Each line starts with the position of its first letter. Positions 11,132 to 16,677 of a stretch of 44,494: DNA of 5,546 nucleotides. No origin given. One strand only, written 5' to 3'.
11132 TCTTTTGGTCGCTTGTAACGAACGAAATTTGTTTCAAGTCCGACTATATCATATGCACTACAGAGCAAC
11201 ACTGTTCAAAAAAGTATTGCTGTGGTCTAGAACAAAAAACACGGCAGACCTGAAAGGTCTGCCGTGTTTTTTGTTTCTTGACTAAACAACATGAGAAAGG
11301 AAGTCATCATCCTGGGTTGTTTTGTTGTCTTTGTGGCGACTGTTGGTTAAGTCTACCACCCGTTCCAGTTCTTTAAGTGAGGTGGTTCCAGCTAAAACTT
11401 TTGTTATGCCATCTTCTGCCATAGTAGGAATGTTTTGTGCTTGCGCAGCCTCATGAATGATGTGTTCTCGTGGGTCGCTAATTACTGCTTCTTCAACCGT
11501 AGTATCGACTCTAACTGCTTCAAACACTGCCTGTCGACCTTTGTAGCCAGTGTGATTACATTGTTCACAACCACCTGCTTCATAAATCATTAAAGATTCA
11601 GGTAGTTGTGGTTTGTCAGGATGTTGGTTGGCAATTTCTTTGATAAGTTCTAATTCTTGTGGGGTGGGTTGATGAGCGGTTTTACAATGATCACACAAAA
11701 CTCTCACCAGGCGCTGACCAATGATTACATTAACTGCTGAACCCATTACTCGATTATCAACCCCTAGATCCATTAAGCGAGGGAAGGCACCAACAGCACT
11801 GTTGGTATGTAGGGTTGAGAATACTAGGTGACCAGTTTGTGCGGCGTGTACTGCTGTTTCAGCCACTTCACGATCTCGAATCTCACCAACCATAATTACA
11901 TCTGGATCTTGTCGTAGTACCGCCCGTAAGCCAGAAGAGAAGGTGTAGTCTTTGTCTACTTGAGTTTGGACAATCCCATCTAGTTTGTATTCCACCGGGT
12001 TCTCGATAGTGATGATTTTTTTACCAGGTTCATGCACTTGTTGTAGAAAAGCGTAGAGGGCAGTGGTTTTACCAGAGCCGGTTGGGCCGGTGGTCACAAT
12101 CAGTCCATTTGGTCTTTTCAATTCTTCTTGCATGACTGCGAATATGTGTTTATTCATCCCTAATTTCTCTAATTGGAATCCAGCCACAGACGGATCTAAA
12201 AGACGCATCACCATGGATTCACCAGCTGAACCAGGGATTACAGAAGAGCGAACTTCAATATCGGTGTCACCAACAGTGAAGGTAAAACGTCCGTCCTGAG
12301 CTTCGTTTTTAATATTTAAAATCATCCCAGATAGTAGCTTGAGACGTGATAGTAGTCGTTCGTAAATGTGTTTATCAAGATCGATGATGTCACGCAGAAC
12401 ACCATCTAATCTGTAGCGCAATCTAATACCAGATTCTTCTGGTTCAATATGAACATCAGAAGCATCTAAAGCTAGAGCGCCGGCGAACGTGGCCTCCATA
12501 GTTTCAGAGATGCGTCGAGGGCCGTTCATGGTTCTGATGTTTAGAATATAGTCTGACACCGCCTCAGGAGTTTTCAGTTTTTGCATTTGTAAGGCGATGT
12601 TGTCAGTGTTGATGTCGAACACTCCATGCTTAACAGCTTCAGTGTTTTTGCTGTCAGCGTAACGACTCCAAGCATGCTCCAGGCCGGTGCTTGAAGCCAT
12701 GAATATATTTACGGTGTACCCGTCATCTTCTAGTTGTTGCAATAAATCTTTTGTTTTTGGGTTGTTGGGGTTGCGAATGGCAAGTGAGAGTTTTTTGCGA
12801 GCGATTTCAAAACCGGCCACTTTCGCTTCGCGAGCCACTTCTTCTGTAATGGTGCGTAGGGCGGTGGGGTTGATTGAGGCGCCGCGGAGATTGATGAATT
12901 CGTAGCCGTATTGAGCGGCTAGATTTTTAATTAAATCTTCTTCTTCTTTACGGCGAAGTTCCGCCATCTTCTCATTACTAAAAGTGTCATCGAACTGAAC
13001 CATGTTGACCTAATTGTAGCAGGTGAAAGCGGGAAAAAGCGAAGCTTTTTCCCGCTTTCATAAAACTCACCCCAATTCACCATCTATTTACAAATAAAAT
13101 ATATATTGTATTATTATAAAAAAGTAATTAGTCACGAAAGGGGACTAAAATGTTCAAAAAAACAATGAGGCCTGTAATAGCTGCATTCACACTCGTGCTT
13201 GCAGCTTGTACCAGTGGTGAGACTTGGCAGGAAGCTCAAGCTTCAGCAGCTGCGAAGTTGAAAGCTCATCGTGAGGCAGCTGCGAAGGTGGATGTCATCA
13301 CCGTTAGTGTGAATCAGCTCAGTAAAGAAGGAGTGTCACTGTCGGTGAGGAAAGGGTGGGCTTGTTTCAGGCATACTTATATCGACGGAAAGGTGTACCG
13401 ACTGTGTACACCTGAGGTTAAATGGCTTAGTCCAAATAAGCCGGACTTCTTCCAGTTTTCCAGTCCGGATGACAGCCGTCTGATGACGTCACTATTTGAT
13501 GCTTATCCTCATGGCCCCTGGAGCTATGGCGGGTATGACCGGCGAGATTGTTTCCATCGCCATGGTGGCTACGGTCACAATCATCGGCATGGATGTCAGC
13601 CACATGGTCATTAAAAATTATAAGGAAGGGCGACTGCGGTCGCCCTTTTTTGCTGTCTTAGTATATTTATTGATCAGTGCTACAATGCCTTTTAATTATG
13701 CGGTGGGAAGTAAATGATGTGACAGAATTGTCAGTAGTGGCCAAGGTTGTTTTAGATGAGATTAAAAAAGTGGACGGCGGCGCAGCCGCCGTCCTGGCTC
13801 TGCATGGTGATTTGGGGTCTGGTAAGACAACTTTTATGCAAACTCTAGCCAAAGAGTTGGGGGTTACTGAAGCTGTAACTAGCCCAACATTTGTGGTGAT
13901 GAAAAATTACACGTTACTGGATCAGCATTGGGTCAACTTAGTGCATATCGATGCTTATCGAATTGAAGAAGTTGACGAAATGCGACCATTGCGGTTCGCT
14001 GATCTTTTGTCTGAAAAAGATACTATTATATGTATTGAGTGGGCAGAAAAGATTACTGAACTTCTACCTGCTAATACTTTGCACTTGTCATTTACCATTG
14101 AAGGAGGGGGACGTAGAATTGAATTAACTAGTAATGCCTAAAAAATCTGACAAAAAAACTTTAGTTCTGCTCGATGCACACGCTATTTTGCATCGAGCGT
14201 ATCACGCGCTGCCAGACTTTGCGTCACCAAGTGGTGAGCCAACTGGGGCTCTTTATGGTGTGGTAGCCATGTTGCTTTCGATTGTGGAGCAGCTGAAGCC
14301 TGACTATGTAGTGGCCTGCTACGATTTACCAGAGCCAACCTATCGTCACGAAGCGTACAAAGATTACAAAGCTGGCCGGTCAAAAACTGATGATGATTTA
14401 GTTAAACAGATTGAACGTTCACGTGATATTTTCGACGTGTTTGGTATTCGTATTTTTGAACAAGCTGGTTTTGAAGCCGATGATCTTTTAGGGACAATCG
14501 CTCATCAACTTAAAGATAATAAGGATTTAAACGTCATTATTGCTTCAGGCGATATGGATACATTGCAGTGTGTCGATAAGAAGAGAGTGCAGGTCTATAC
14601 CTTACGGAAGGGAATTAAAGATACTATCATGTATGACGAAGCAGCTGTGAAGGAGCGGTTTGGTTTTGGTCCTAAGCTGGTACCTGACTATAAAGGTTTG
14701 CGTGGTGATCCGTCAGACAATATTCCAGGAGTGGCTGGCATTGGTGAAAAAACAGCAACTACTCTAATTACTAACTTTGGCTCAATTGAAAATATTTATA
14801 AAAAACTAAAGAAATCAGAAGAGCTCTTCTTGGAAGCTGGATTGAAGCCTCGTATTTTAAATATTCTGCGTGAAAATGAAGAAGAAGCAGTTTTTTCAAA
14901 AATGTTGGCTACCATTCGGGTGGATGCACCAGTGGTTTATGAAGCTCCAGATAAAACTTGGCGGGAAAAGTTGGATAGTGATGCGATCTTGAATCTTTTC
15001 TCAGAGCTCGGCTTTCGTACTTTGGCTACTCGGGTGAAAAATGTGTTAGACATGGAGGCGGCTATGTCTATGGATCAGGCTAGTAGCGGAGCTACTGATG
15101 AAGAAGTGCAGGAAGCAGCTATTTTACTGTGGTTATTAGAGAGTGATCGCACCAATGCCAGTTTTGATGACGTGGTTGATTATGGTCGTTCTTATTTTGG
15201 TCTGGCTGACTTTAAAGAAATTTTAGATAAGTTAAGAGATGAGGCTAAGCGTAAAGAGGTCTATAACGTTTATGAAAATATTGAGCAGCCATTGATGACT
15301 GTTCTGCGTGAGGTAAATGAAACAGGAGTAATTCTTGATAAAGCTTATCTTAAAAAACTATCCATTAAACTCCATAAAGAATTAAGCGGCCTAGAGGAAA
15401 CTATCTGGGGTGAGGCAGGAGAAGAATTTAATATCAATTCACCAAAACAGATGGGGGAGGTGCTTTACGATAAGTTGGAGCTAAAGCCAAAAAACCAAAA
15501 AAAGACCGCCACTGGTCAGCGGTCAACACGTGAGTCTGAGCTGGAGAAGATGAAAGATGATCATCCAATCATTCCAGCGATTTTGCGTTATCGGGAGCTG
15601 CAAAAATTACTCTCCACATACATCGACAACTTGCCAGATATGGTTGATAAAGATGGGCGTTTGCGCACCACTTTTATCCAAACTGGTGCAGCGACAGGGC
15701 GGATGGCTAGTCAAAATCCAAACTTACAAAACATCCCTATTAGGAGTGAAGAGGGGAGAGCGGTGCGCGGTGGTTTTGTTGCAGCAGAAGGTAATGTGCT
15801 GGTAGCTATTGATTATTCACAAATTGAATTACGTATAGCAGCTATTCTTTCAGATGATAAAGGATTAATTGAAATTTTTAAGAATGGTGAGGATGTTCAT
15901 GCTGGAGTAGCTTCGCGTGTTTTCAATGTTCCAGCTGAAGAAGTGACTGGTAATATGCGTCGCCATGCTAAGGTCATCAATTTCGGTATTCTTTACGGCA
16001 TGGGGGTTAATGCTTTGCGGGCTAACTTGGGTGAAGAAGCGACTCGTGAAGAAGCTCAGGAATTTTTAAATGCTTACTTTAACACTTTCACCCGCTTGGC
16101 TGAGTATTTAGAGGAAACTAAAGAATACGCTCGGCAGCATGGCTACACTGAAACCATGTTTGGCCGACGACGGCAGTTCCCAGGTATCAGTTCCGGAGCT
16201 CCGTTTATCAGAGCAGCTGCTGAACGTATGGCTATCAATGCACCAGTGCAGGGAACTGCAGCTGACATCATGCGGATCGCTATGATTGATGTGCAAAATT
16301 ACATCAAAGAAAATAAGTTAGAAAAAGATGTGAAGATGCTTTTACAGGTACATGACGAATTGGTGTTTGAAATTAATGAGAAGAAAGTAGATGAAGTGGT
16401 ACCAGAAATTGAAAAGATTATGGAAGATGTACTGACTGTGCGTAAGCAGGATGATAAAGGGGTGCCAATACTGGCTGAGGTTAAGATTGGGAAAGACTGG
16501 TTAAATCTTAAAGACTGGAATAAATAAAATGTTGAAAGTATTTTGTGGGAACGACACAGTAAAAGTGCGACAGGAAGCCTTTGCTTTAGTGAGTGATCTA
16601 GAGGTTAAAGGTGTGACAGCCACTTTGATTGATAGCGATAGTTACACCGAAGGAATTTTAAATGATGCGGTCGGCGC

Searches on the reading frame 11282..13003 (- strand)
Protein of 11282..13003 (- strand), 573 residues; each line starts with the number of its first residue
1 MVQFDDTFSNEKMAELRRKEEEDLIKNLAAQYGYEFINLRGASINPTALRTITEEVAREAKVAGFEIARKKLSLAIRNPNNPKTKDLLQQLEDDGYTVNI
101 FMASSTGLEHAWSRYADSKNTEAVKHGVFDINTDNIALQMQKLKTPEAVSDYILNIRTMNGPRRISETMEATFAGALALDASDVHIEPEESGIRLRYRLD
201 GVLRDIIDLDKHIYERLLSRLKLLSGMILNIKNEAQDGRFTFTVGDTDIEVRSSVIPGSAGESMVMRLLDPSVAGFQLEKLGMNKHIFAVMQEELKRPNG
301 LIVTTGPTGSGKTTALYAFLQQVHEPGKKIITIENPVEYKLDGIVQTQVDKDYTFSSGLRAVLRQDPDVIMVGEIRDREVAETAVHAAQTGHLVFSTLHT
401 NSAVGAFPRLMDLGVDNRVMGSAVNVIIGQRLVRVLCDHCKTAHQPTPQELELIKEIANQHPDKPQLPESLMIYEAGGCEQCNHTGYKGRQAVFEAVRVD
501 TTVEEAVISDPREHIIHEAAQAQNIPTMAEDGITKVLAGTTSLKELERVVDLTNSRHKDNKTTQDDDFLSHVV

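Call 67: search_protein_families(library=pfam, proteins=[window:11282-13003:-], max_evalue=0.001)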
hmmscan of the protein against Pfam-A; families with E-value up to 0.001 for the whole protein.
window:11282-13003:- (573 aa): 4 families
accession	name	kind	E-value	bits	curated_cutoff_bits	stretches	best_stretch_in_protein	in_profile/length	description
PF00437.27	T2SSE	-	1.4e-110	369.9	24.9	1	165-548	8-370/370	Type II/IV secretion system protein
PF05157.20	MshEN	-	9.3e-06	26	23.1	1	32-118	1-86/90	MshEN domain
PF25199.1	nSTAND_NTPase5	-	4.2e-05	23.8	34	1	292-342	34-85/145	Novel STAND NTPase 5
PF13401.12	AAA_22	-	0.00021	22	27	0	298-344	4-50/130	AAA domain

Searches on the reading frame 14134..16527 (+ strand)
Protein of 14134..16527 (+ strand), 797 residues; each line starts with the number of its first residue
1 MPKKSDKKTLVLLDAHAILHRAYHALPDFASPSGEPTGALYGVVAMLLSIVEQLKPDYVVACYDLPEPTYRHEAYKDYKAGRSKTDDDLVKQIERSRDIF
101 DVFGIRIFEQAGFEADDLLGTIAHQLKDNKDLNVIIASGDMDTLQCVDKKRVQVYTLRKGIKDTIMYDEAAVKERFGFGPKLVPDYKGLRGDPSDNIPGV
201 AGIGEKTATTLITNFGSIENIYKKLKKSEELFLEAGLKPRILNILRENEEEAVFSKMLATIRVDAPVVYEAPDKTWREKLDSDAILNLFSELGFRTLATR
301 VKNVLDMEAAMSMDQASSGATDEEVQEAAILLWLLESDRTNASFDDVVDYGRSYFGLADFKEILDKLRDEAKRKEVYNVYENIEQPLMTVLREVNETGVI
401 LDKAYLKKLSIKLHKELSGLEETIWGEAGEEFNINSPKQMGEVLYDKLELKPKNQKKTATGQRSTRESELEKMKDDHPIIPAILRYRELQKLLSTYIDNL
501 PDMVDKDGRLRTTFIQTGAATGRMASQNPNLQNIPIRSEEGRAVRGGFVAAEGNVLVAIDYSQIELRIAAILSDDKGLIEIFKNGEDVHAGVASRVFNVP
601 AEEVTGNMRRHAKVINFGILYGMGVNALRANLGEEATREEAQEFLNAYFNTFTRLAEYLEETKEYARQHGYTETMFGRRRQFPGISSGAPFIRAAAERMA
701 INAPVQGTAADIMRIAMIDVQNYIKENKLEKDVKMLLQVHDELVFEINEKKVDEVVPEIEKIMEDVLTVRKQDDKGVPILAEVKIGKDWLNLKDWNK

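Call 67: search_protein_families(library=pfam, proteins=[window:14134-16527:+], max_evalue=0.001)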
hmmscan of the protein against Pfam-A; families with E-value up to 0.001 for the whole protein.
window:14134-16527:+ (797 aa): 3 families
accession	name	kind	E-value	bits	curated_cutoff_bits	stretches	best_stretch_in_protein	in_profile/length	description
PF00476.26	DNA_pol_A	-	7.5e-143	476.5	34.3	1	404-790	2-380/381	DNA polymerase family A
PF02739.22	5_3_exonuc_N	-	6.3e-50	169.5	34.3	1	9-177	1-164/164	5'-3' exonuclease, N-terminal resolvase-like domain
PF01367.25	5_3_exonuc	-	4.6e-26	91.6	40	1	180-276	3-91/97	5'-3' exonuclease, C-terminal SAM fold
